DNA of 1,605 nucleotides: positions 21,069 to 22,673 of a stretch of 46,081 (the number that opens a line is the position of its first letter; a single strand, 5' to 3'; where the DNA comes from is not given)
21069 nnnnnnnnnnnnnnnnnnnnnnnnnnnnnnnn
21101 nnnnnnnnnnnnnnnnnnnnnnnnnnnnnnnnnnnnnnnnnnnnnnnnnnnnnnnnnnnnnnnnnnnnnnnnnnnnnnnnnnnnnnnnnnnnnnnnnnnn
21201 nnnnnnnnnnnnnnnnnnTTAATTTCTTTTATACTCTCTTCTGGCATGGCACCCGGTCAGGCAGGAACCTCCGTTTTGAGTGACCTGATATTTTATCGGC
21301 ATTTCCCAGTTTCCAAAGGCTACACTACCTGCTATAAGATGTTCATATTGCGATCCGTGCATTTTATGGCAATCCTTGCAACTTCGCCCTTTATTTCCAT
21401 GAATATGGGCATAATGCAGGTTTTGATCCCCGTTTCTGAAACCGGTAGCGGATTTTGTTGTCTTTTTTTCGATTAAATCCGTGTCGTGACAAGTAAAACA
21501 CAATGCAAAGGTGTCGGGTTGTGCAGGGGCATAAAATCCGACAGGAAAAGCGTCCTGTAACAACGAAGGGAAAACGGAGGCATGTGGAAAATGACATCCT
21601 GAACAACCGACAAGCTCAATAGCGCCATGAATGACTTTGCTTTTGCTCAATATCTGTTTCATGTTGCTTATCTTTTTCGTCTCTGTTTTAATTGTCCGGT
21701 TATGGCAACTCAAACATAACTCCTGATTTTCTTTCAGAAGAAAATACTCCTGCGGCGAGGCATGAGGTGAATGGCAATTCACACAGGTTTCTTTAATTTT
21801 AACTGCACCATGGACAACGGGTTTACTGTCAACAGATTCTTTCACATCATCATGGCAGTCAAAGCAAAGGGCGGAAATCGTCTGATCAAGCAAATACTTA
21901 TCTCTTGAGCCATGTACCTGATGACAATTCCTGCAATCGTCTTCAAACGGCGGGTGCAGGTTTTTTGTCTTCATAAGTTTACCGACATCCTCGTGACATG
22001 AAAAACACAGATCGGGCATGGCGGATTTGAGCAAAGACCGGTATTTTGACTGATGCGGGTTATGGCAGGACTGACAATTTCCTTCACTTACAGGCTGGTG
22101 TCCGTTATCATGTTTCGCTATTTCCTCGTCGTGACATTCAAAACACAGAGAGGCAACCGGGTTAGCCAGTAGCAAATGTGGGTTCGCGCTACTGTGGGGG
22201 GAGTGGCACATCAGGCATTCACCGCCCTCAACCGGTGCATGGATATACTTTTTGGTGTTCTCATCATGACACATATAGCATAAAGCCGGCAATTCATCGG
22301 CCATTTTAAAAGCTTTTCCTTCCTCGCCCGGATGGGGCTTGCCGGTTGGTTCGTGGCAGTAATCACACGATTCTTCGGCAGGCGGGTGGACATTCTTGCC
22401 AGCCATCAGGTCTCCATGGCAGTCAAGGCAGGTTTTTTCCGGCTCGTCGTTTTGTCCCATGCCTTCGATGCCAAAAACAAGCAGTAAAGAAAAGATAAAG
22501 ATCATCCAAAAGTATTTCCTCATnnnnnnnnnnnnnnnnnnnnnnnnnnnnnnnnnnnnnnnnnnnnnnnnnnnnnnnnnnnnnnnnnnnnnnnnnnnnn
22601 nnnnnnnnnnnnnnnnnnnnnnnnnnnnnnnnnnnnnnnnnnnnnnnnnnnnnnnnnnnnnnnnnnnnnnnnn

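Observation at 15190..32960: Approx. 17.8-kb multihaem cytochrome / NHL-propeller / beta-barrel island: candidate extracellular electron-transfer system in an FCB-type genome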

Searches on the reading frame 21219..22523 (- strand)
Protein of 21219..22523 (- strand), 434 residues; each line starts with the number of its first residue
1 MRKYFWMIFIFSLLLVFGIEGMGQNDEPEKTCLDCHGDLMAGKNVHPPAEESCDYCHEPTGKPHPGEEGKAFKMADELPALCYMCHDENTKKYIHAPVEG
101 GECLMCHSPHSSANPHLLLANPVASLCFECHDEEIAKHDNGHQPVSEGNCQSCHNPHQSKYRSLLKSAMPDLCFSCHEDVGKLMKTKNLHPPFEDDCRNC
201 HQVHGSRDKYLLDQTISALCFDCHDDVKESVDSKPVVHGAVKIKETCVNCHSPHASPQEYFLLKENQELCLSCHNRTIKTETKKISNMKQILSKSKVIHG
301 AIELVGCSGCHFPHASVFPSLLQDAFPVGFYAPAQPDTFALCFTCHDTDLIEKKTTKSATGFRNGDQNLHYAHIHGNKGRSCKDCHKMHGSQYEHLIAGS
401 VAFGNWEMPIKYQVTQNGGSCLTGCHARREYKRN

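Call 4: search_protein_families(library=pfam, proteins=[window:21219-22523:-], max_evalue=0.01)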
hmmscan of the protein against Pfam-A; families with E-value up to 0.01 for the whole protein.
window:21219-22523:- (434 aa): 3 families
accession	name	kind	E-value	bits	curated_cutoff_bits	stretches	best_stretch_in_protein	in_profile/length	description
PF09699.15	Paired_CXXCH_1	-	5.8e-71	234.4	20.6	7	142-180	1-39/41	Doubled CXXCH motif (Paired_CXXCH_1)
PF14537.11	Cytochrom_c3_2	-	1.4e-15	57.9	25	3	193-259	5-72/79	Cytochrome c3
PF14522.11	Cytochrome_C7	-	7.2e-15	55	24.8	2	45-108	7-67/67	Cytochrome c7 and related cytochrome c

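Call 5: search_protein_families(library=ncbifam, proteins=[window:21219-22523:-], max_evalue=0.01)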
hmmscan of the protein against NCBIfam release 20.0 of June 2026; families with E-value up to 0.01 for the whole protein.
window:21219-22523:- (434 aa): 6 families
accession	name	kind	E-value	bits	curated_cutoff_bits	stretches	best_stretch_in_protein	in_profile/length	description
TIGR01905.1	paired_CXXCH_1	subfamily_domain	5.6e-61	202.2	25.2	6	142-180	1-39/41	doubled CXXCH domain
TIGR03508.1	decahem_SO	subfamily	1.3e-43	149.4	192.2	4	24-181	65-223/258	DmsE family decaheme c-type cytochrome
NF041028.1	decahem_GSU2203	exception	3.4e-36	125.1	325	3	120-321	97-306/317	GSU2203 family decaheme c-type cytochrome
NF045713.1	CxxCH_16_HmcA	equivalog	2.8e-11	42.7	400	2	126-393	113-362/541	sulfate respiration complex hexadecaheme cytochrome HmcA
TIGR03153.1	cytochr_NrfH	equivalog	5.2e-09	36.3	134.2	1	70-181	19-137/138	cytochrome c nitrite reductase small subunit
NF045722.1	c3_cytochr_TmcA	equivalog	0.0033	17.3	114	0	127-181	60-114/125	acidic tetraheme cytochrome c3 TmcA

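Call 28: search_solved_structures(query=window:21219-22523:-, max_evalue=0.01)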
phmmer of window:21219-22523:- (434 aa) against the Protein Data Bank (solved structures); distinct sequences matched with E-value up to 0.01: 3.
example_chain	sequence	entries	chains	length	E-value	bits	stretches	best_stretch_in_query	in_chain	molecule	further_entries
6r2q_A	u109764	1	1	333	1.3e-14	56.9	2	96-275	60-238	Cystathionine beta-synthase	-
28pb_A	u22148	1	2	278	0.0049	18.8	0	102-212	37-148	Cytochrome c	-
9yuq_N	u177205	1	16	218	0.0078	18.1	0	226-256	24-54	Putative multiheme cytochrome c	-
